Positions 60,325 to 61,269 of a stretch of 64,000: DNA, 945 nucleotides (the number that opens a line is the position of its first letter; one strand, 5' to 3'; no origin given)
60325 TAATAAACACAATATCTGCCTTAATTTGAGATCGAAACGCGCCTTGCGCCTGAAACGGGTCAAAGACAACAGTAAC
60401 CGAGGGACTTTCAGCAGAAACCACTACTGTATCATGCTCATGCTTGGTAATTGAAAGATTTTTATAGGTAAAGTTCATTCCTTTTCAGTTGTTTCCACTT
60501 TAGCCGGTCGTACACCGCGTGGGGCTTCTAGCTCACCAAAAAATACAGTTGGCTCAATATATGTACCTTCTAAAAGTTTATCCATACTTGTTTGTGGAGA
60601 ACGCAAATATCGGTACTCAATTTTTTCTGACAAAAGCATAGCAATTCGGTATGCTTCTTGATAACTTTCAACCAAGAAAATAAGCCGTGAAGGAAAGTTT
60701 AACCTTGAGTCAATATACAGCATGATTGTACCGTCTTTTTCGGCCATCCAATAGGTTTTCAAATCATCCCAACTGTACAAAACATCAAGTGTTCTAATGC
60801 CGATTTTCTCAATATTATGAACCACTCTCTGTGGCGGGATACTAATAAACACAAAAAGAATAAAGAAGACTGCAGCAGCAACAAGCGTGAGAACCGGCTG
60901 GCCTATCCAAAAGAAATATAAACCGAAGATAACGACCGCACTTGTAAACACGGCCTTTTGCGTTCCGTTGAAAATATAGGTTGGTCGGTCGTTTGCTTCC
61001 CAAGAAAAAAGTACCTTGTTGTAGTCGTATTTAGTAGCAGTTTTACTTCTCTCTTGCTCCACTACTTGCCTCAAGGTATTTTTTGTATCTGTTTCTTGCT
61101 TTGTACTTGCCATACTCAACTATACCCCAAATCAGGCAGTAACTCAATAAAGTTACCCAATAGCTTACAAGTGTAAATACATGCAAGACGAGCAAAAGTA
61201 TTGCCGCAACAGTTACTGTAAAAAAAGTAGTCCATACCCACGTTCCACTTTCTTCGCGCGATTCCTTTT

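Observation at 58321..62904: DsbA - VKOR - DsbA oxidative protein-folding cluster with MBL hydrolase and small membrane proteins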

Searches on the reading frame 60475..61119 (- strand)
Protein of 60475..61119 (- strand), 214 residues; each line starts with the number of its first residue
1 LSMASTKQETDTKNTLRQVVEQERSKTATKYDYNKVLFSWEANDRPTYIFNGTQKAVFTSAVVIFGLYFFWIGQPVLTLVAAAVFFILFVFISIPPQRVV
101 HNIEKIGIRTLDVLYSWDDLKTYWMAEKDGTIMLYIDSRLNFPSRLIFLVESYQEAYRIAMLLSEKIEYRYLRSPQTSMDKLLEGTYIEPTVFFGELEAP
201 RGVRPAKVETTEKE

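Call 3: search_protein_families(library=pfam, proteins=[window:60475-61119:-], max_evalue=0.01)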
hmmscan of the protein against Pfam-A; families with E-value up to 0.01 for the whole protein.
window:60475-61119:- (214 aa): 0 families

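Call 4: search_protein_families(library=ncbifam, proteins=[window:60475-61119:-], max_evalue=0.01)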
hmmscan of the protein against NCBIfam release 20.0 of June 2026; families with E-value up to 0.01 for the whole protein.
window:60475-61119:- (214 aa): 1 family
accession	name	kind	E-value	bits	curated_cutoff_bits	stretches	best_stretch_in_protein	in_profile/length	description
NF000224.3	AAC_6p_Acine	exception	0.0016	18.5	225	0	114-190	11-85/146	AAC(6')-Ighjkrstuvwx family aminoglycoside N-acetyltransferase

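Call 21: find_related_loci(query=A1, collection=genome_contigs, flank=6000)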
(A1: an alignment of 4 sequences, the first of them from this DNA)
Query A1 (214 aa) in genome_contigs; peptide patterns used: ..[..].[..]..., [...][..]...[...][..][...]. (x = any residue, [..] = any of these).
42 stretches matched a pattern; 2 encode a relative of the query (tblastn E <= 1e-3); 2 distinct loci.
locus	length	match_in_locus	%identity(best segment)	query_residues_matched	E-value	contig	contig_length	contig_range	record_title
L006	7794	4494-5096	61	1-203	2e-86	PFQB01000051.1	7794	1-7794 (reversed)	MAG: Candidatus Dojkabacteria bacterium CG_4_10_14_0_2_um_filter_Dojkabacteria_WS6_41_15 isolate CG_4_10_14_0_2_um_filte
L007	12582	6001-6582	58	1-194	3e-84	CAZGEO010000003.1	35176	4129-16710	MAG TPA_asm: uncultured Candidatus Saccharibacteria bacterium isolate binchicken_co37_83 genome assembly, contig: NODE_5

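Call 27: find_related_loci(query=A1, collection=metagenome_contigs, flank=6000)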
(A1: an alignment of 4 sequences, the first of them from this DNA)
Query A1 (214 aa) in metagenome_contigs; peptide patterns used: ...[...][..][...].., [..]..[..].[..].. (x = any residue, [..] = any of these).
204 stretches matched a pattern; 3 encode a relative of the query (tblastn E <= 1e-3); 3 distinct loci.
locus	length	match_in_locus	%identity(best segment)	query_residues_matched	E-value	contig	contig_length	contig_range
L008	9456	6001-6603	61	1-203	2e-86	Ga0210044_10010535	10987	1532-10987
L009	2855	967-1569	61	1-203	7e-88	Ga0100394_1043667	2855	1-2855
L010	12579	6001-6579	45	1-193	2e-59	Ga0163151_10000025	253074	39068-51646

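Call 32: find_homologous_proteins(query=window:60475-61062:-, max_evalue=0.001)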
Query window:60475-61062:- (195 aa): 16 proteins with E <= 0.001 among 206 candidates.
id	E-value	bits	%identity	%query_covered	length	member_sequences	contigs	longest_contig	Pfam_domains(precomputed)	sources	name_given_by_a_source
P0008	2.2e-124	430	99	100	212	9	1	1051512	-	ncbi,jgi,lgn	jgi:hypothetical protein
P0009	1.6e-89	316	71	97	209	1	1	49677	-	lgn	-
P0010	6.7e-86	305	73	91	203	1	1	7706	-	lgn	-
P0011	1.3e-79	284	69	91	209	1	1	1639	-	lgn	-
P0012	3.9e-79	283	65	91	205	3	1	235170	-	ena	-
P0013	6.8e-78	279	67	91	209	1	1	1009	-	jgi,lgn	-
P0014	5.1e-77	276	66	91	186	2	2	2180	-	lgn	-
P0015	5.9e-76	272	60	97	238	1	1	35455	-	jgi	-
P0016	4.9e-74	266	63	91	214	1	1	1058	-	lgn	-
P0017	1.7e-72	261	61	91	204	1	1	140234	-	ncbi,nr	ncbi:hypothetical protein IT418_03605 [bacterium]|nr:hypothetical protein [bacterium]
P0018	1.3e-69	252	58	97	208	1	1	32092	-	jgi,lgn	-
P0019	4.1e-69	250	60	94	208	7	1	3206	-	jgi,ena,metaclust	metaclust:\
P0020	1.1e-68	249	59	99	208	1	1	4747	-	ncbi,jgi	jgi:hypothetical protein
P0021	2.0e-68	248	59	99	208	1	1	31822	-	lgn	-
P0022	3.4e-61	224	61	86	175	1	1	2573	-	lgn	-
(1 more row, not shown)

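Call 36: find_encoding_contigs(protein=P0008, flank=10000, max_places=3)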
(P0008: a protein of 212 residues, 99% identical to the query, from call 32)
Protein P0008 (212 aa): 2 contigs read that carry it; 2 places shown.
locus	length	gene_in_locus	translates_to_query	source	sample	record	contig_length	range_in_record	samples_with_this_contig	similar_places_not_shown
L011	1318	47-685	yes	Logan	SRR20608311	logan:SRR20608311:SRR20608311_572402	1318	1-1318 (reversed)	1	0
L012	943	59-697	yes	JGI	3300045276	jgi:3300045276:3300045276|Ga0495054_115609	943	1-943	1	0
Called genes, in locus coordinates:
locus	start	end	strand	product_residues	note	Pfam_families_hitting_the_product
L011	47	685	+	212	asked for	-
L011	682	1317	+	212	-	?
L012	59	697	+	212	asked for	-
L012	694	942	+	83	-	?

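Call 37: find_encoding_contigs(protein=P0017, flank=8000, max_places=2)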
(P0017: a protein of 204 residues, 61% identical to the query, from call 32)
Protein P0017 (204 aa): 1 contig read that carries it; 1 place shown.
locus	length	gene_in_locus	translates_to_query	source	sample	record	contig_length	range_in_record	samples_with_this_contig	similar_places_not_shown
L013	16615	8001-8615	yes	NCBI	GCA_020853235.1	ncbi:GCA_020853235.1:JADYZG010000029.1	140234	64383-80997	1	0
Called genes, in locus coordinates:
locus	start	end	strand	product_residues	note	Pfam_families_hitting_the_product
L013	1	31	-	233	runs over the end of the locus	-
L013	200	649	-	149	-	-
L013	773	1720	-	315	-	-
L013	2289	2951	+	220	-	-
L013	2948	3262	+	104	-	PF00239:Resolvase (weak)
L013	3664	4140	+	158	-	-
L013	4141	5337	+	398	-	PF07690:MFS_1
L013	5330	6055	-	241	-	-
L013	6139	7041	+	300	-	PF13462:Thioredoxin_4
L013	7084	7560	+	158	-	PF07884:VKOR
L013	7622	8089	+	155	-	-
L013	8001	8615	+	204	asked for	-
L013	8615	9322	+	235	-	PF13483:Lactamase_B_3, PF12706:Lactamase_B_2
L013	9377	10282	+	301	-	PF13462:Thioredoxin_4 (weak)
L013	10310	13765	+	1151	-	PF04563:RNA_pol_Rpb2_1, PF04561:RNA_pol_Rpb2_2, PF04565:RNA_pol_Rpb2_3, PF10385:RNA_pol_Rpb2_45, PF00562:RNA_pol_Rpb2_6, PF04560:RNA_pol_Rpb2_7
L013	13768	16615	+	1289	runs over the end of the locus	PF04997:RNA_pol_Rpb1_1, PF00623:RNA_pol_Rpb1_2, PF04983:RNA_pol_Rpb1_3, PF04998:RNA_pol_Rpb1_5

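Call 41: search_protein_representatives(protein=window:60475-61062:-)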
Query: 195 residues. Proteins with E-value up to 0.001 (for the whole library): 378; up to 1e-10: 77; up to 1e-30: 6. The best 150 are listed.
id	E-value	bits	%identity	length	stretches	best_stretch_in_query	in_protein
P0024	7.0e-49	182.3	50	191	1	15-175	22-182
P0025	4.5e-44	166.6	45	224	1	5-178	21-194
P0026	1.3e-36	142.3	62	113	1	82-179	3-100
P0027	6.7e-34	133.5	39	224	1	9-174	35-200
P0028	9.0e-32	126.5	39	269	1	14-174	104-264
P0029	2.4e-31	125.1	37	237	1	11-175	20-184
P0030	1.8e-30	122.3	37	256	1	16-171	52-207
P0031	3.1e-23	98.7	31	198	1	14-193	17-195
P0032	3.3e-21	92.1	36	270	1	14-169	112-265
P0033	6.9e-21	91.0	33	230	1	16-169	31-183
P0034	4.5e-19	85.1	30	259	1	17-169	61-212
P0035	1.3e-18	83.6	35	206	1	15-170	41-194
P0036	4.1e-18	82.0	33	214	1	16-171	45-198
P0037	9.8e-18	80.7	36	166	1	17-167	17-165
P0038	1.1e-17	80.6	26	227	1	15-183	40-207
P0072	3.1e-12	62.8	31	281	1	16-141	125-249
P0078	8.5e-12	61.4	29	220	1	13-179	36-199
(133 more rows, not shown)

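Call 42: predict_structure(alignment_id=A2)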
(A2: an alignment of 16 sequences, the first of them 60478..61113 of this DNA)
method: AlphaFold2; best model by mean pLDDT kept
length: 212 residues; sequences in the alignment: 16
mean_pLDDT: 72.1   pTM: 0.57
mean pLDDT of the five models: 72.1, 70.8, 68.9, 66.2, 59.2
residues with pLDDT >= 90: 10; 70-90: 128; 50-70: 45; < 50: 29
segments of 3 or more residues with pLDDT < 50: 1-12, 25-30, 203-212
pLDDT, mean of each block of 10 residues (from residue 1): 38 58 48 77 59 74 74 74 77 77 84 88 89 84 84 88 86 83 81 58 41 30
secondary structure, 60 per line:
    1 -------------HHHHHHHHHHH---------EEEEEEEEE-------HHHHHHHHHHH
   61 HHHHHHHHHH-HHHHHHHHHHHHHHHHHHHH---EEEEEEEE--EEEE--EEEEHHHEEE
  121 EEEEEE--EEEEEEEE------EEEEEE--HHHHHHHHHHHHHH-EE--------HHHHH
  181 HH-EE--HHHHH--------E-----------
elements in order: H14-24 E34-42 H50-70 H72-91 E95-102 E105-108 E111-114 E118-126 E129-136 E143-148 H151-164 H176-182 H188-192

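Call 45: search_protein_families(library=pfam, alignment_id=A3, max_evalue=0.01)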
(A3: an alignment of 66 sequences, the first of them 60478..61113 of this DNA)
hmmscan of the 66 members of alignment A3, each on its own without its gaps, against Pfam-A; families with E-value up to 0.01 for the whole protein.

A. member 1, window:60478-61113:- (212 aa): 0 families

B. families by the number of members that match (of 66 scanned): 16 families
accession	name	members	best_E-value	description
PF18923.6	DUF5673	21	1.3e-06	Domain of unknown function (DUF5673)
PF13398.12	Peptidase_M50B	2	0.00074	Peptidase M50B-like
PF02371.22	Transposase_20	1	1.2e-14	Transposase IS116/IS110/IS902 family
PF13334.11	DUF4094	1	0.00093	Domain of unknown function (DUF4094)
PF02453.23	Reticulon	1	0.0012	Reticulon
PF08653.15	DASH_Dam1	1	0.0016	DASH complex subunit Dam1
PF10902.13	WYL_2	1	0.0027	WYL_2, Sm-like SH3 beta-barrel fold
PF11119.13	DUF2633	1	0.0034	Protein of unknown function (DUF2633)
PF12826.13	HHH_2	1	0.0044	Helix-hairpin-helix motif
PF07421.16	Pro-NT_NN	1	0.0048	Neurotensin/neuromedin N precursor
PF14340.12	DUF4395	1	0.0049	Domain of unknown function (DUF4395)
PF12911.12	OppC_N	1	0.0053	N-terminal TM domain of oligopeptide transport permease C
PF14282.11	FlxA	1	0.0067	FlxA-like protein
PF25288.1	PIEZO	1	0.0084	Piezo-type mechanosensitive ion channel homolog domain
PF02714.20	RSN1_7TM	1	0.009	Calcium-dependent channel, 7TM region, putative phosphate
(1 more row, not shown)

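Call 47: find_homologous_proteins(query=A3, max_evalue=0.00001)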
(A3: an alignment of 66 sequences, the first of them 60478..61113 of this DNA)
Query A3 (66 sequences) (212 aa, profile of the alignment): 19 proteins with E <= 0.00001 among 8000 candidates.
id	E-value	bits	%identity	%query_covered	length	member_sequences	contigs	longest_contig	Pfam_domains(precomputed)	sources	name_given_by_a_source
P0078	3.7e-57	212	28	77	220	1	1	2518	-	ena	-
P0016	3.3e-55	205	65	92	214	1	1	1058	-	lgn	-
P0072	3.8e-55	205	29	62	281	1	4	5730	-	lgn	-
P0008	1.1e-54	203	100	100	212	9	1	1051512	-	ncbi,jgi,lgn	jgi:hypothetical protein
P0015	1.2e-52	197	62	92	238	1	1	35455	-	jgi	-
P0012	3.0e-52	195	65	92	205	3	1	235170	-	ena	-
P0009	6.3e-52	194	71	97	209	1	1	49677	-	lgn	-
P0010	1.8e-49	186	72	92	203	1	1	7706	-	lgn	-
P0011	2.7e-49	186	68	92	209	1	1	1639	-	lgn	-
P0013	2.7e-49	186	66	92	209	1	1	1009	-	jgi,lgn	-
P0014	4.3e-49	185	65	84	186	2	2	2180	-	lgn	-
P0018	2.8e-48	182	60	98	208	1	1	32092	-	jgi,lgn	-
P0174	4.1e-48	182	64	92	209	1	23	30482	-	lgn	-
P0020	7.5e-48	181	59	99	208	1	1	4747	-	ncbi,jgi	jgi:hypothetical protein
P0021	9.2e-48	181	59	98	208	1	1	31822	-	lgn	-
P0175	1.1e-47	181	25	73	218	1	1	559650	-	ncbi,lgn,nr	ncbi:hypothetical protein JW796_01820 [Candidatus Dojkabacteria bacterium]|nr:hypothetical protein [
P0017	1.9e-47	180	60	92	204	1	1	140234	-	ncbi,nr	ncbi:hypothetical protein IT418_03605 [bacterium]|nr:hypothetical protein [bacterium]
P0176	5.4e-47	178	34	30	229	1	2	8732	-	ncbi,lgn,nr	ncbi:MAG TPA: hypothetical protein ENI23_15845 [bacterium]|nr:hypothetical protein [bacterium]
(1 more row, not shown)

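Call 49: find_encoding_contigs(protein=P0175, flank=8000, max_places=2)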
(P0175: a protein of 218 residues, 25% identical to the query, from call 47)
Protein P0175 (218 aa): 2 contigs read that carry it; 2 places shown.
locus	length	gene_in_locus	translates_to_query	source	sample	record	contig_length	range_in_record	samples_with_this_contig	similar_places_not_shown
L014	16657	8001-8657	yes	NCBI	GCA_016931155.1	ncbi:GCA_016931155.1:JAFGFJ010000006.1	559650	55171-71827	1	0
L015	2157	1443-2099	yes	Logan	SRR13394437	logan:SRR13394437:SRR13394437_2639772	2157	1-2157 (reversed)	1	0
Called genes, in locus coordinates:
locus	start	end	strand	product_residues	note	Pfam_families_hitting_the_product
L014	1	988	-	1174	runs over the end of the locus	PF04563:RNA_pol_Rpb2_1, PF04561:RNA_pol_Rpb2_2, PF04565:RNA_pol_Rpb2_3, PF10385:RNA_pol_Rpb2_45, PF00562:RNA_pol_Rpb2_6, PF04560:RNA_pol_Rpb2_7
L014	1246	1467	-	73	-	-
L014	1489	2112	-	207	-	-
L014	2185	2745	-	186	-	-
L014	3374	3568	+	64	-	PF07022:Phage_CI_repr (weak), PF12844:HTH_19, PF13443:HTH_26, PF13560:HTH_31, PF01381:HTH_3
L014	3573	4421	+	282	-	PF09521:RE_NgoPII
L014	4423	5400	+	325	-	PF00145:DNA_methylase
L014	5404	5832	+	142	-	-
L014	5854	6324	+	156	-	PF18967:PycTM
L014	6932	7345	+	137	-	-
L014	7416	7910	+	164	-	PF07884:VKOR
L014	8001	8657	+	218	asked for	-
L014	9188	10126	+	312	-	PF12844:HTH_19 (faint), PF13413:HTH_25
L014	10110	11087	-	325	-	-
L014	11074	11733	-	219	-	PF02811:PHP (weak), PF13263:PHP_C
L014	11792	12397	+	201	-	PF01066:CDP-OH_P_transf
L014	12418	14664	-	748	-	-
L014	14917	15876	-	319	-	PF07992:Pyr_redox_2, PF13738:Pyr_redox_3, PF00070:Pyr_redox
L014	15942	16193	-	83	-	PF01809:YidD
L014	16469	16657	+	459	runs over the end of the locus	PF11638:DnaA_N, PF01695:IstB_IS21, PF00308:Bac_DnaA, PF00004:AAA (faint), PF08299:Bac_DnaA_C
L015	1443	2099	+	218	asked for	-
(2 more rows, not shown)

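Call 50: find_encoding_contigs(protein=P0072, flank=8000, max_places=2)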
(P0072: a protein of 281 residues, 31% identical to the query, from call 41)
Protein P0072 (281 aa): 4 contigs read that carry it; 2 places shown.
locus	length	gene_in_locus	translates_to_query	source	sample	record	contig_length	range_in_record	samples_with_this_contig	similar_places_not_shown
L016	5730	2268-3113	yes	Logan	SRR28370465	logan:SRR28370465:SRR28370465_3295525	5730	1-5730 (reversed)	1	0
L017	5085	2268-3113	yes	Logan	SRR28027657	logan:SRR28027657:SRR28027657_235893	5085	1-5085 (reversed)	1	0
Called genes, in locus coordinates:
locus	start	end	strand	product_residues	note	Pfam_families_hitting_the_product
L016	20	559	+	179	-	-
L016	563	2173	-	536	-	PF00999:Na_H_Exchanger, PF02254:TrkA_N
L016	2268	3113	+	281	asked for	-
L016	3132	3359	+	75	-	-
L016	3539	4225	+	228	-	-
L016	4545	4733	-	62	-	-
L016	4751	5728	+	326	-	?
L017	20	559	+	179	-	-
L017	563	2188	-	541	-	PF00999:Na_H_Exchanger, PF02254:TrkA_N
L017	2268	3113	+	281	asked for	-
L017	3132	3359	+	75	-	-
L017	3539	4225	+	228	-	-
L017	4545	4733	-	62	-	-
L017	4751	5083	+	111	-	?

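Call 51: find_encoding_contigs(protein=P0176, flank=8000, max_places=2)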
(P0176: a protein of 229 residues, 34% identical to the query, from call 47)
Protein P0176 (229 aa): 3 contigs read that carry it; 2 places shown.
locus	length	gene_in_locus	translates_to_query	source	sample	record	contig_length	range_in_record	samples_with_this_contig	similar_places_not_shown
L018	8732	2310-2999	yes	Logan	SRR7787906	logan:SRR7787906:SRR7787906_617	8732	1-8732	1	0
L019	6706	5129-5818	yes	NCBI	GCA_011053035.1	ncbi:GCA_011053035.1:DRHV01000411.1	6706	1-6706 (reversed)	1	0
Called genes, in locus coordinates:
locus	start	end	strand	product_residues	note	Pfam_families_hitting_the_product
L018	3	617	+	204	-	?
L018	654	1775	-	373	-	PF07690:MFS_1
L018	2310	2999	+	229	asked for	-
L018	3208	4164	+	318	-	-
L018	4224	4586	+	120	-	PF01219:DAGK_prokar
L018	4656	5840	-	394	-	PF00999:Na_H_Exchanger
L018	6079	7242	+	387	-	PF11376:DUF3179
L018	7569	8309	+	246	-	PF00293:NUDIX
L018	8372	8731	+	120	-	?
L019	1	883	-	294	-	?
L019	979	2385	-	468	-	-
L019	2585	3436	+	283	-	-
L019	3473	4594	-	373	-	PF07690:MFS_1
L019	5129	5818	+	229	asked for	-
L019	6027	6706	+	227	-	?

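Call 71: find_encoding_contigs(protein=P0078, flank=5000, max_places=3)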
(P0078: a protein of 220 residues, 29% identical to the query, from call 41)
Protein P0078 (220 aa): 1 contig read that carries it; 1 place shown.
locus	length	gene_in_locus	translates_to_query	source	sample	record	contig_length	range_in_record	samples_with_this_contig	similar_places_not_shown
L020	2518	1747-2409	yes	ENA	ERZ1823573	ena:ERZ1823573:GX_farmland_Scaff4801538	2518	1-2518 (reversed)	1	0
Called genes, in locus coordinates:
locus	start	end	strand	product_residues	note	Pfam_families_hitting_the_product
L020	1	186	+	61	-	?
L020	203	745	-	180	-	PF01864:CarS-like, PF01148:CTP_transf_1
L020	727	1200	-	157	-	PF01066:CDP-OH_P_transf (weak)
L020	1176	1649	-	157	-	PF04307:YdjM (weak)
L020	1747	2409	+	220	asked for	-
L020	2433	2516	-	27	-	?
